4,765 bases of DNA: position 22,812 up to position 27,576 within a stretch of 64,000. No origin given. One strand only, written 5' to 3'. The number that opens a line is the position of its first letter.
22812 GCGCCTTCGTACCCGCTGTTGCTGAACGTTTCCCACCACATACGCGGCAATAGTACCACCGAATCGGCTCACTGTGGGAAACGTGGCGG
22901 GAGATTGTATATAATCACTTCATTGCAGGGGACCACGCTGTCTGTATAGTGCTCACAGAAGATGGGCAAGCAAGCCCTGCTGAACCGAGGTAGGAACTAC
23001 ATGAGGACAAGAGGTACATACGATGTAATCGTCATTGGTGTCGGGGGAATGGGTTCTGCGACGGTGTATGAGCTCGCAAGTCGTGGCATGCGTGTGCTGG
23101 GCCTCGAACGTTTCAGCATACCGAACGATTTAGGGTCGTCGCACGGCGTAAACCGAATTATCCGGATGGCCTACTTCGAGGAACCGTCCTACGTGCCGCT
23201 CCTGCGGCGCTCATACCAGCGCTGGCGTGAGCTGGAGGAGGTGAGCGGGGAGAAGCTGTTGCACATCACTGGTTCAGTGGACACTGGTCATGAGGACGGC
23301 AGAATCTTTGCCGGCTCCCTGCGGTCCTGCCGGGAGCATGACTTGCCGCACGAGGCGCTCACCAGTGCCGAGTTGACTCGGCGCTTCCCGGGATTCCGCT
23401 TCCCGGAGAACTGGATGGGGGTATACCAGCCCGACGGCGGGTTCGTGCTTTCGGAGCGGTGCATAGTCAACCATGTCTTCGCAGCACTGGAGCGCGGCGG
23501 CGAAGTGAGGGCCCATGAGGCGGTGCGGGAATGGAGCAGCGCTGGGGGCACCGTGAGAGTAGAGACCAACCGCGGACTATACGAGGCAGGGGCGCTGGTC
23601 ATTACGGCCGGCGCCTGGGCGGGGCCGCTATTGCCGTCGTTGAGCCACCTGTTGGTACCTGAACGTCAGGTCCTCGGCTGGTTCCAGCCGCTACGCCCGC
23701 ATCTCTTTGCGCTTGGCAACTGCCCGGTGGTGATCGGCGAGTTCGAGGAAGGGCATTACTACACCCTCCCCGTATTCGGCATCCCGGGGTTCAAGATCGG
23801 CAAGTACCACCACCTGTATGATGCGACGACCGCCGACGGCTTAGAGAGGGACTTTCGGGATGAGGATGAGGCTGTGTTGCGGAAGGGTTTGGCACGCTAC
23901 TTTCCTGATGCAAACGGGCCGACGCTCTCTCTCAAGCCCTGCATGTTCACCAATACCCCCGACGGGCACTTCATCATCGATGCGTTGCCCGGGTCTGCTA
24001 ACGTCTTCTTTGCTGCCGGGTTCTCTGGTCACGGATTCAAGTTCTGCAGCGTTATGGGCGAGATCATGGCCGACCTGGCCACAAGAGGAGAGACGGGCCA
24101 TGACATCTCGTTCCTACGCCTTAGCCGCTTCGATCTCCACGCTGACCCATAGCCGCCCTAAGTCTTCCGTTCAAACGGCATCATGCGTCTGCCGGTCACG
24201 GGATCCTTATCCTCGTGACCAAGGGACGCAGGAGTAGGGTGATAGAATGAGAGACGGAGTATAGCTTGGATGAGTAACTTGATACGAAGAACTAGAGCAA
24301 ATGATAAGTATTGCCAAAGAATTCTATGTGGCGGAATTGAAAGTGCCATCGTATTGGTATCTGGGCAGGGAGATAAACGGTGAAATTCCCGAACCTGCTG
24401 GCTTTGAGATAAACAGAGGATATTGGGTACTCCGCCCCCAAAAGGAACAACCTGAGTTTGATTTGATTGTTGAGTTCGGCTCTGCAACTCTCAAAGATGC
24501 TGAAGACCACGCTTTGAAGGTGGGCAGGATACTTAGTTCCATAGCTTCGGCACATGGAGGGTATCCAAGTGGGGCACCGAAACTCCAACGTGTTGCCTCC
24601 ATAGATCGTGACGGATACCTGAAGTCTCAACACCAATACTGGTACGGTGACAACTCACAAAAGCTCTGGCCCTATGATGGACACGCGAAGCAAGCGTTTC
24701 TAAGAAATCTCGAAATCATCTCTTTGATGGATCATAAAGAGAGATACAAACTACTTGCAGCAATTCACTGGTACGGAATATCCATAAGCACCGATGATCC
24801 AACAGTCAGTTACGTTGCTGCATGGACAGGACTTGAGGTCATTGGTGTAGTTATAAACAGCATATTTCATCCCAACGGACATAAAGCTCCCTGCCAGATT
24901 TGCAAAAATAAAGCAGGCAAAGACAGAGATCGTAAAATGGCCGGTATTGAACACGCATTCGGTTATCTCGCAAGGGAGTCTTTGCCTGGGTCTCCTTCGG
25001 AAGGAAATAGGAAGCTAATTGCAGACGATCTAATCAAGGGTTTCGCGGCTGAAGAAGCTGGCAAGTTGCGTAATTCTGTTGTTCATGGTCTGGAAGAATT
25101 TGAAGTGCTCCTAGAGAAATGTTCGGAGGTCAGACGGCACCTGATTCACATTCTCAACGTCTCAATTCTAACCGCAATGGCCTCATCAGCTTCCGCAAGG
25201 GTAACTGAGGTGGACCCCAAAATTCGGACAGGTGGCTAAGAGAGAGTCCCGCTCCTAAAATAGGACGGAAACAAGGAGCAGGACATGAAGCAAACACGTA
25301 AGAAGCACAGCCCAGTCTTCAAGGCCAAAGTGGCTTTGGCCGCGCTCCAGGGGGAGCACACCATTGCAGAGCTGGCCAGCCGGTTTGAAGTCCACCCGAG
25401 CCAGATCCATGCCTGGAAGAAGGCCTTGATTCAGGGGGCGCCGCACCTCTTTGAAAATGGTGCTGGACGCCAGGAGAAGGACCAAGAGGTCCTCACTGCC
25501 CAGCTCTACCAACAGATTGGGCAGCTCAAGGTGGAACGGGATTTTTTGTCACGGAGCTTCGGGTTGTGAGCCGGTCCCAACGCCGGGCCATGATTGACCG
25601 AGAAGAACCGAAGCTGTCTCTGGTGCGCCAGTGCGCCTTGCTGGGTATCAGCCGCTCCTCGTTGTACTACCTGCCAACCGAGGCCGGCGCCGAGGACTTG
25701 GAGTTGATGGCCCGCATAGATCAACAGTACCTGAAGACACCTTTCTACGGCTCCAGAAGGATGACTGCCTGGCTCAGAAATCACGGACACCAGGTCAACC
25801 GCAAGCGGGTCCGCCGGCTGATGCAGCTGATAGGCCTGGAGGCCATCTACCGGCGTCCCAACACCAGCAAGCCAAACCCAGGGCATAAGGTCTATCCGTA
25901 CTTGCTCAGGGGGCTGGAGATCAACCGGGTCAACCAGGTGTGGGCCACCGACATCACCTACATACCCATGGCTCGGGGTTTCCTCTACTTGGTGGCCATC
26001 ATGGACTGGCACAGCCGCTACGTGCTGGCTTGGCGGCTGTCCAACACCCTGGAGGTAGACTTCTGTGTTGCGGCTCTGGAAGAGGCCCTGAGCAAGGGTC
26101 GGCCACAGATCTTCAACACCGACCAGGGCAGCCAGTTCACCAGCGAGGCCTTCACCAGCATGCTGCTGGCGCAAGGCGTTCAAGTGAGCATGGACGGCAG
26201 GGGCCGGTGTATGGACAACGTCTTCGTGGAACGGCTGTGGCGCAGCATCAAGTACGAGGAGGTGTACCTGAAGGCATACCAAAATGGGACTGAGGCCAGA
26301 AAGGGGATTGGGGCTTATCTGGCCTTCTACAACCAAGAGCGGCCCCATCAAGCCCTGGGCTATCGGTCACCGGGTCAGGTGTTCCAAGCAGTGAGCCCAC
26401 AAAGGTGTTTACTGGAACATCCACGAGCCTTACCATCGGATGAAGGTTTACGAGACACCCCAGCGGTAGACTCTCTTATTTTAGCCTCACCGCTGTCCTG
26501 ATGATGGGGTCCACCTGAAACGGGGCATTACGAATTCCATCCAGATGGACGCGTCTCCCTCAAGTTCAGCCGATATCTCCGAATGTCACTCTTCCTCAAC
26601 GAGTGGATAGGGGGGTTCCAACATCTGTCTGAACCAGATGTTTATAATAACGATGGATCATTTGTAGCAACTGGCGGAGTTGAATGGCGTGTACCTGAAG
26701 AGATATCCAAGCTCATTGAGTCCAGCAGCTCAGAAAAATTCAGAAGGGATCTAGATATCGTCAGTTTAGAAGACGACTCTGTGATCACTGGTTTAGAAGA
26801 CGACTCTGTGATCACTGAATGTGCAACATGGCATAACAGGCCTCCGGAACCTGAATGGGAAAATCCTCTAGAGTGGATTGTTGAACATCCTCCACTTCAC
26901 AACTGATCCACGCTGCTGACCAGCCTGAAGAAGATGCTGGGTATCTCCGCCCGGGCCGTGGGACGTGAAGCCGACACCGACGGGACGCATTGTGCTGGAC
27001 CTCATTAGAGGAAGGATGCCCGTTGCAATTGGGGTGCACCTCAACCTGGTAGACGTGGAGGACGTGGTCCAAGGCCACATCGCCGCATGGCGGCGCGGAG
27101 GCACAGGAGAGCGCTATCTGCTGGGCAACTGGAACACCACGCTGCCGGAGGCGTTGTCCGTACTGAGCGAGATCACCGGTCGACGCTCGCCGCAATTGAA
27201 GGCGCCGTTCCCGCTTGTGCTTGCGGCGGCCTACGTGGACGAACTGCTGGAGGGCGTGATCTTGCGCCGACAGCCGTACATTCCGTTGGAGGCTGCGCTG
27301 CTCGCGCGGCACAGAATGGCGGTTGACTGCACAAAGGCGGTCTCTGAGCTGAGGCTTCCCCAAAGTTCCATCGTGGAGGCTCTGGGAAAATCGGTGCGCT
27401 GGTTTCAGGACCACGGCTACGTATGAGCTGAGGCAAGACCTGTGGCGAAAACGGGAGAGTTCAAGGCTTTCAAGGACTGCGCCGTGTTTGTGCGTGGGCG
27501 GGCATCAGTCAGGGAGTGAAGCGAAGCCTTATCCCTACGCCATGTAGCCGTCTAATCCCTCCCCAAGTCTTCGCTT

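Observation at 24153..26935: Low-GC islet encoding an Rx4H (HEPN-like) protein, clipped by IS3 and replacing half of an epimerase gene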

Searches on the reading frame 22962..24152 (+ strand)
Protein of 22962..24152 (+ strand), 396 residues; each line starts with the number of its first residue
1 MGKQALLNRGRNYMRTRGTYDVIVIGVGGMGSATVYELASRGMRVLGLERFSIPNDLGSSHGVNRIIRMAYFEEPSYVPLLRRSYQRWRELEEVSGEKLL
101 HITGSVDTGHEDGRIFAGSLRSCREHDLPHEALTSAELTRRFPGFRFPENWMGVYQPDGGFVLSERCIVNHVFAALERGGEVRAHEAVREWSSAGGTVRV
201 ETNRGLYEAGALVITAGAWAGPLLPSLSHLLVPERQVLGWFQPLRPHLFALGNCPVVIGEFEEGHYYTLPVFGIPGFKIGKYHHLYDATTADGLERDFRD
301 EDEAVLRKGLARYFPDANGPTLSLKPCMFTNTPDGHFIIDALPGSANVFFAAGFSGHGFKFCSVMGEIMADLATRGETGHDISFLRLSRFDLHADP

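Call 6: search_protein_families(library=pfam, max_evalue=1, proteins=[window:22962-24152:+])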
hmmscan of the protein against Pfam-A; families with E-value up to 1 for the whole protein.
window:22962-24152:+ (396 aa): 6 families
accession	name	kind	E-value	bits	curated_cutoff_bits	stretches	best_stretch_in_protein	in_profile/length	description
PF01266.30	DAO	-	3.7e-49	168.6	27.9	1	21-372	1-353/353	FAD dependent oxidoreductase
PF01494.25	FAD_binding_3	-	0.05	13.2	22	1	20-64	2-46/349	FAD binding domain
PF03486.20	HI0933_like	-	0.084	12.7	50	0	176-223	120-169/244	HI0933-like protein Rossmann domain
PF13738.12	Pyr_redox_3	-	0.12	12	30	1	181-225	97-141/305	Pyridine nucleotide-disulphide oxidoreductase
PF02826.25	2-Hacid_dh_C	-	0.26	11.1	25.1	1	21-56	38-73/178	D-isomer specific 2-hydroxyacid dehydrogenase, NAD binding domain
PF01946.23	Thi4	-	0.28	10.8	26.2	1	8-50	6-49/235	Thi4 family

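Call 8: search_protein_families(library=ncbifam, max_evalue=1, proteins=[window:22962-24152:+])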
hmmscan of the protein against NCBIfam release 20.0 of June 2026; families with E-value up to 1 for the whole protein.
window:22962-24152:+ (396 aa): 48 families (the best 25 are shown)
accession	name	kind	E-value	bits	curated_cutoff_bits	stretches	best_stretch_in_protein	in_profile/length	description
NF008425.0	PRK11259.1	equivalog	2.1e-139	464.6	257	1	18-391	3-376/377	N-methyl-L-tryptophan oxidase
TIGR01377.1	soxA_mon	subfamily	8.4e-89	298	479.65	1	20-392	1-377/381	amino oxidase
TIGR01373.1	soxB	subfamily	1.4e-08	34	529.45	2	17-216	28-236/407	sarcosine oxidase subunit beta family protein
TIGR02352.1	thiamin_ThiO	equivalog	2.3e-08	33.5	250.8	1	22-227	1-213/351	glycine oxidase ThiO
TIGR03364.1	HpnW_proposed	hypoth_equivalog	7e-08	31.9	285.1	1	20-227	1-204/365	TIGR03364 family FAD-dependent oxidoreductase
TIGR02032.1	GG-red-SF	subfamily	1.3e-06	28.3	158.8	1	20-57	1-38/297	geranylgeranyl reductase family protein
NF002480.1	PRK01747.1-1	equivalog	5.3e-06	25.1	540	1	17-225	246-457/645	bifunctional tRNA (5-methylaminomethyl-2-thiouridine)(34)-methyltransferase MnmC2/FAD-dependent 5-carboxymethylaminomethyl-2-thiouridine(34)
TIGR03377.1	glycerol3P_GlpA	equivalog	1.4e-05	23.9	552.8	2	112-221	91-205/530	anaerobic glycerol-3-phosphate dehydrogenase subunit GlpA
NF001933.0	PRK00711.1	subfamily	6.9e-05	22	383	1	22-54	3-35/429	D-amino acid dehydrogenase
NF041080.1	DGGGPL_reductase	equivalog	0.00027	19.9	580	1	19-51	1-33/447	digeranylgeranylglycerophospholipid reductase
NF005513.0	PRK07121.1-6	equivalog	0.0005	18.7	608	1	18-50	5-37/533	FAD-binding protein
TIGR03197.1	MnmC_Cterm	equivalog_domain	0.00051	19.2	174.2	1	21-229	1-211/400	FAD-dependent 5-carboxymethylaminomethyl-2-thiouridine(34) oxidoreductase MnmC1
NF050086.1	pipecolate_AmaA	exception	0.00095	17.9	600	1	14-62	20-67/425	L-pipecolate oxidase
TIGR02730.1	carot_isom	equivalog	0.001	18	586.9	1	20-56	1-37/493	carotenoid isomerase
NF008313.0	PRK11101.1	equivalog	0.0034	16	425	1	18-197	7-183/548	anaerobic glycerol-3-phosphate dehydrogenase subunit A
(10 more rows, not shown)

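Call 24: find_encoding_contigs(protein=window:22962-24152:+, flank=10000, max_places=6)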
Protein window:22962-24152:+ (396 aa): no gene with exactly this product is on record in the collection.

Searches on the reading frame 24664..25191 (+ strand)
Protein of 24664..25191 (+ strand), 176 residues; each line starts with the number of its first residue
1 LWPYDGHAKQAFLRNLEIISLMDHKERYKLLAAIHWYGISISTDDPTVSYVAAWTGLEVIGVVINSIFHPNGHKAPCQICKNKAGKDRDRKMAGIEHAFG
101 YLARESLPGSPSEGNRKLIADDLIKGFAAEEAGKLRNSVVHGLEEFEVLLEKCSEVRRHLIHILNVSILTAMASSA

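Call 35: predict_structure(alignment_id=A2)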
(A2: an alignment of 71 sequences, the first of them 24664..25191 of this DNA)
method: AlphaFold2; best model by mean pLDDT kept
length: 176 residues; sequences in the alignment: 71
mean_pLDDT: 87.5   pTM: 0.84
mean pLDDT of the five models: 87.5, 86.5, 86.4, 86.3, 85.5
residues with pLDDT >= 90: 100; 70-90: 56; 50-70: 17; < 50: 3
segments of 3 or more residues with pLDDT < 50: 1-3
pLDDT, mean of each block of 10 residues (from residue 1): 61 82 91 97 98 98 92 86 86 93 64 70 90 97 97 97 93 78
secondary structure, 60 per line:
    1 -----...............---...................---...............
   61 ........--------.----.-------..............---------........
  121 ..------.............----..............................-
elements in order: H6-20 H24-42 H46-68 H90-103 H113-122 H129-141 H146-175

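Call 39: fold_search(model_id=the predicted structure, library=pdb)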
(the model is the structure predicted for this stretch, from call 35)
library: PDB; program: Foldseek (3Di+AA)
matches with E <= 10: 273; with E <= 0.001: 0
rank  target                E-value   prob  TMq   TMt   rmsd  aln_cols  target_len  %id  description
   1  7bxo_F                2.5e-01  0.87  0.39  0.48   5.9       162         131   11  Crystal structure of the toxin-antitoxin with AMP-PNP (released 2020-09-30)
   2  8xdj_B                5.4e-01  0.80  0.41  0.50   6.7       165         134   13  Crystal structure of AMPylated HEPN toxin (released 2024-12-18)
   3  8yuf_A                6.9e-01  0.75  0.41  0.51   6.6       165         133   12  Crystal structure of HEPN (Q64A) toxin (released 2025-04-02)
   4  8xdj_C                7.2e-01  0.72  0.41  0.51   6.8       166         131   11  Crystal structure of AMPylated HEPN toxin (released 2024-12-18)
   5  9fks_i                1.0e+00  0.21  0.27  0.20  13.8       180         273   12  Respiratory supercomplex CIII2-CIV2 from alphaproteobacterium (released 2025-12-17)
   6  7bxo_G                1.2e+00  0.25  0.32  0.38   7.5       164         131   13  Crystal structure of the toxin-antitoxin with AMP-PNP (released 2020-09-30)
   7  9dmg_D                1.4e+00  0.08  0.18  0.11  19.2       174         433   13  Human muscle nAChR apo state (released 2025-04-09)
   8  9f5x_2D               1.5e+00  0.21  0.28  0.21  10.1       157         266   11  Structure of the Chlamydomonas reinhardtii respiratory supercomplex I1 III2 IV2 (released 2025-03-12)
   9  9dbc                  1.7e+00  0.35  0.30  0.42   7.7       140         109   11  Mn-Bound Structure of Computationally Designed Homotrimer Tet4 (released 2025-08-06)
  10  3d24_C                1.7e+00  0.08  0.22  0.19  15.9       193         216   13  Crystal structure of ligand-binding domain of estrogen-related receptor alpha (ERRalpha) in complex with the peroxisom (released 2008-06-10)
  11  5fzt_A                1.7e+00  0.08  0.23  0.14  25.6       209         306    9  The crystal structure of R7R8 in complex with a DLC1 fragment. (released 2016-04-27)
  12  8d9p                  1.7e+00  0.07  0.20  0.18  20.2       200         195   12  De Novo Photosynthetic Reaction Center Protein Equipped with Heme B and Mn(II) cations (released 2022-09-28)
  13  8sjf                  1.8e+00  0.38  0.31  0.45   7.9       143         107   11  Apo Structure of Computationally Designed Homotrimer Tet4 (released 2023-07-05)
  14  7bxo_D                1.8e+00  0.23  0.34  0.42   6.7       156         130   11  Crystal structure of the toxin-antitoxin with AMP-PNP (released 2020-09-30)
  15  6xmj_O                1.8e+00  0.11  0.24  0.22  13.4       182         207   10  Human 20S proteasome bound to an engineered 11S (PA26) activator (released 2020-07-22)
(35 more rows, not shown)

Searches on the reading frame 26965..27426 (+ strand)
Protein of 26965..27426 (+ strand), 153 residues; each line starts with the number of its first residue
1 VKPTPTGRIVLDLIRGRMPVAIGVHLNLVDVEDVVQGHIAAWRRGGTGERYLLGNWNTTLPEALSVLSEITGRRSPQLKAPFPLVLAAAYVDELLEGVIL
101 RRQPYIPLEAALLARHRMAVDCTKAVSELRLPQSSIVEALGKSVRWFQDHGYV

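Call 6: search_protein_families(library=pfam, max_evalue=1, proteins=[window:26965-27426:+])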
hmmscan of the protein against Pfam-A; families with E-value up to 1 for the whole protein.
window:26965-27426:+ (153 aa): 0 families

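Call 8: search_protein_families(library=ncbifam, max_evalue=1, proteins=[window:26965-27426:+])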
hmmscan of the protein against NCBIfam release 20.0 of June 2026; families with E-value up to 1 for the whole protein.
window:26965-27426:+ (153 aa): 2 families
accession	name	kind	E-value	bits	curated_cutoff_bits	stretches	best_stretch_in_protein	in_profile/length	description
TIGR03466.1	HpnA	hypoth_equivalog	3.7e-44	150.9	367.65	1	1-153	176-327/327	hopanoid-associated sugar epimerase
NF052578.1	StrlDmthSdmBMthl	equivalog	2.8e-19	70.1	600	1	2-153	176-328/328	sterol demethylase protein SdmB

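Call 51: find_homologous_proteins(query=window:26965-27426:+, max_evalue=1e-20)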
Query window:26965-27426:+ (153 aa): 30 proteins with E <= 1e-20 among 193 candidates.
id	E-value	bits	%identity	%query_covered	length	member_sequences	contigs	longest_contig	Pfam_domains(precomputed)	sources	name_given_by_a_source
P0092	6.7e-76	271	80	100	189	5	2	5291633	-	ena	-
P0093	4.4e-72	259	89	88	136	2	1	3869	-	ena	-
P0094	1.6e-65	238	72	99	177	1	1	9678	-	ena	-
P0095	4.9e-65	236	73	99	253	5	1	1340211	PF01073.26,PF07993.19,PF01370.28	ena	-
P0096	1.0e-57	212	69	99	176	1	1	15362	-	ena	-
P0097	3.1e-45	172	82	65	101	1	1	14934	-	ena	-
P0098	4.5e-36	142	79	47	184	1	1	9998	-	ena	-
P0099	5.8e-33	132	46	100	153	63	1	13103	-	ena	-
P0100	1.2e-32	131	45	99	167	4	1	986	-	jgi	-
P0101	1.8e-32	130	45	99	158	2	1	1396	-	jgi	jgi:dihydroflavonol-4-reductase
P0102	2.5e-31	127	45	99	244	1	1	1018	PF01073.26,PF07993.19,PF01370.28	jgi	jgi:dihydroflavonol-4-reductase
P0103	3.6e-31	126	43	99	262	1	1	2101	PF16363.12,PF01073.26,PF07993.19,PF13460.13,PF01370.28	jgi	-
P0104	6.9e-31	125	42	100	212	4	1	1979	-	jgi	jgi:dihydroflavonol-4-reductase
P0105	8.1e-31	125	43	99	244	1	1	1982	PF01073.26,PF07993.19,PF13460.13,PF01370.28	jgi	jgi:dihydroflavonol-4-reductase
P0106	1.3e-30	124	43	99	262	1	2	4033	PF16363.12,PF01073.26,PF07993.19,PF13460.13,PF01370.28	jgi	jgi:dihydroflavonol-4-reductase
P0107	1.7e-30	124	88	44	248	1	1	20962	PF04321.24,PF16363.12,PF02719.22,PF05368.20,PF01073.26,PF07993.19,PF13460.13,PF01370.28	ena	-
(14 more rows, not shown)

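Call 52: find_encoding_contigs(protein=P0092, flank=8000, max_places=3)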
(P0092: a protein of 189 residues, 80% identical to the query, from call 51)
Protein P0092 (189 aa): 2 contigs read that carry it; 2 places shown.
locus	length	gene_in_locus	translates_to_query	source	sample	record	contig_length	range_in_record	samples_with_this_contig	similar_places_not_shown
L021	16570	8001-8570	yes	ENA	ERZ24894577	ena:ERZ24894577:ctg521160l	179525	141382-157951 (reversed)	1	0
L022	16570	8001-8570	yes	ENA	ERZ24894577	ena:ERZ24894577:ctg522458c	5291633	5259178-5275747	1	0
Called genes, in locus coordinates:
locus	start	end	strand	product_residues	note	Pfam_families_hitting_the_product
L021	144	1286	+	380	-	PF13356:Arm-DNA-bind_3, PF14659:Phage_int_SAM_3 (weak), PF00589:Phage_integrase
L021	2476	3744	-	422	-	PF13271:DUF4062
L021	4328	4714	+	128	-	-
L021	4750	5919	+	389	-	PF00665:rve, PF22483:Mu-transpos_C_2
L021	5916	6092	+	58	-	PF01695:IstB_IS21 (weak)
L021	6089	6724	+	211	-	PF01695:IstB_IS21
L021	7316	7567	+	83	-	PF04075:F420H2_quin_red (weak)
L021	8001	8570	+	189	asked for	-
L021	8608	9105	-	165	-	-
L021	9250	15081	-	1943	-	PF05345:He_PIG, PF13753:SWM_repeat, PF03160:Calx-beta, PF12733:Cadherin-like, PF03160:Calx-beta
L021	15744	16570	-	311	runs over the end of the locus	PF13276:HTH_21, PF00665:rve, PF13683:rve_3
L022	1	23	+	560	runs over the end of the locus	PF00239:Resolvase, PF07508:Recombinase, PF13408:Zn_ribbon_recom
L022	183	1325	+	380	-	PF13356:Arm-DNA-bind_3, PF14659:Phage_int_SAM_3 (weak), PF00589:Phage_integrase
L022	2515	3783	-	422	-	PF13271:DUF4062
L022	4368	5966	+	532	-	PF00665:rve, PF22483:Mu-transpos_C_2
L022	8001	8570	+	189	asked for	-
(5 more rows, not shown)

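Call 59: find_encoding_contigs(protein=P0107, flank=6000, max_places=2)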
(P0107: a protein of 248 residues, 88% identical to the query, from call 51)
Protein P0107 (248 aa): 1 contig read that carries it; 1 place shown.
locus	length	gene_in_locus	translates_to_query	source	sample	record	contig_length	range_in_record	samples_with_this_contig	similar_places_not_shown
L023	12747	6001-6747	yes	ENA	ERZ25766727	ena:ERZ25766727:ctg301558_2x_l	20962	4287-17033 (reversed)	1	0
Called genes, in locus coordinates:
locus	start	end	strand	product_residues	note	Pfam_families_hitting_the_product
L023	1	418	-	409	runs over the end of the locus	PF01420:Methylase_S (weak)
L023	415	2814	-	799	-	PF00270:DEAD, PF04851:ResIII, PF18766:SWI2_SNF2, PF00271:Helicase_C (weak), PF08463:EcoEI_R_C (faint)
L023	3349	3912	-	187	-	-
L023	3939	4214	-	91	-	-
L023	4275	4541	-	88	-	-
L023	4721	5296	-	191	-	PF01370:Epimerase (weak), PF05368:NmrA (weak), PF13460:NAD_binding_10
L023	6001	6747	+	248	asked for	PF01073:3Beta_HSD, PF01370:Epimerase, PF02719:Polysacc_synt_2, PF04321:RmlD_sub_bind, PF05368:NmrA, PF07993:NAD_binding_4, PF13460:NAD_binding_10, PF16363:GDP_Man_Dehyd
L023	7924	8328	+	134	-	-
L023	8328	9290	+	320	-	-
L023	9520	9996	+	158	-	-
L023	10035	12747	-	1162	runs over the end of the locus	PF13482:RNase_H_2, PF01443:Viral_helicase1 (faint), PF13086:AAA_11 (faint), PF13604:AAA_30 (weak), PF13087:AAA_12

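Call 60: find_encoding_contigs(protein=P0095, flank=6000, max_places=2)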
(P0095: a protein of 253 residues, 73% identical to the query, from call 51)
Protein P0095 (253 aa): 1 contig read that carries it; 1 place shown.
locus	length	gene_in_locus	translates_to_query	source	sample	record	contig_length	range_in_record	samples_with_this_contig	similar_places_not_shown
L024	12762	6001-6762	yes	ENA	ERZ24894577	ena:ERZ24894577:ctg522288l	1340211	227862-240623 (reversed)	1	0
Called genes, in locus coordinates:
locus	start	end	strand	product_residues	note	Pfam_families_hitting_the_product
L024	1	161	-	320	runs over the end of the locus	-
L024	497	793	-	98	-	-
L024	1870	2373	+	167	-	-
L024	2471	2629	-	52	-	PF13817:DDE_Tnp_IS66_C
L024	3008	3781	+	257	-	PF01695:IstB_IS21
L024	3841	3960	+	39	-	-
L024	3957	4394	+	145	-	-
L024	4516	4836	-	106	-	-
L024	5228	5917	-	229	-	-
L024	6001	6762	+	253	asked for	PF01073:3Beta_HSD, PF01370:Epimerase, PF07993:NAD_binding_4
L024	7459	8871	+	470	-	PF02321:OEP (weak)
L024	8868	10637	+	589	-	PF00989:PAS, PF08448:PAS_4, PF13188:PAS_8, PF13426:PAS_9 (weak), PF25917:BSH_RND, PF25973:BSH_CzcB, PF26002:Beta-barrel_AprE (weak), PF25967:RND-MFP_C (weak), +3 more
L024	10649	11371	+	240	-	PF00005:ABC_tran, PF13304:AAA_21 (faint)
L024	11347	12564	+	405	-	PF12704:MacB_PCD, PF02687:FtsX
